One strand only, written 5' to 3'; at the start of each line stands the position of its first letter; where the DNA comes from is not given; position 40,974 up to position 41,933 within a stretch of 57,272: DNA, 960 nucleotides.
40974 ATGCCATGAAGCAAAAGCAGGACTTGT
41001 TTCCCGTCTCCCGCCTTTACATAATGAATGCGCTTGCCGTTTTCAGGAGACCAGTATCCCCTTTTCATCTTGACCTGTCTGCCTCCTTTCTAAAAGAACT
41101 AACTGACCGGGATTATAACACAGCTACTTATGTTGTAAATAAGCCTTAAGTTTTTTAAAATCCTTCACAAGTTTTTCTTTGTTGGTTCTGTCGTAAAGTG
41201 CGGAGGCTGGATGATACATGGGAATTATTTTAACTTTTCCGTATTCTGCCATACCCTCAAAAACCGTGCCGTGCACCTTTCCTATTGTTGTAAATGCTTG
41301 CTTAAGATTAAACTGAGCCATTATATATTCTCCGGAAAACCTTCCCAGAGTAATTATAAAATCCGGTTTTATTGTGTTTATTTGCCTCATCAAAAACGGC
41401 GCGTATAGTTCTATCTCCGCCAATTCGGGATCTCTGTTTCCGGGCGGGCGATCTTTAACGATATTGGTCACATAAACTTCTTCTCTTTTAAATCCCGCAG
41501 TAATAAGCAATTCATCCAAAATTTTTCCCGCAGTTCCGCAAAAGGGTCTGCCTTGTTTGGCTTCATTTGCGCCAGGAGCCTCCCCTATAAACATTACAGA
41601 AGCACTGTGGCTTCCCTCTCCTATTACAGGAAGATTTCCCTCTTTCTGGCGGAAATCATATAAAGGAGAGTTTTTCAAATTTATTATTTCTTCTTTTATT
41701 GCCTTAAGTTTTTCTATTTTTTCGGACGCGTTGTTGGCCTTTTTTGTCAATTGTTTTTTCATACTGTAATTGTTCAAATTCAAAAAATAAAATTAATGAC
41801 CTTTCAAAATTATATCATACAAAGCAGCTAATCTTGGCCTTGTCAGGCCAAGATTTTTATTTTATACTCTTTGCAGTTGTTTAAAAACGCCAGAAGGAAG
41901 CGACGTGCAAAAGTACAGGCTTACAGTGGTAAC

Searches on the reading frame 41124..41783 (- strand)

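Call 9: search_protein_families(library=pfam, max_evalue=0.1, proteins=[window:41124-41783:-])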
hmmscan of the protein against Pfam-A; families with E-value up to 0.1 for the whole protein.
window:41124-41783:- (219 aa): 1 family
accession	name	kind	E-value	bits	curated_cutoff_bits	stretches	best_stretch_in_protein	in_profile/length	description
PF03167.25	UDG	-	1.7e-31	109.7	24.3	1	55-208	2-136/141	Uracil DNA glycosylase superfamily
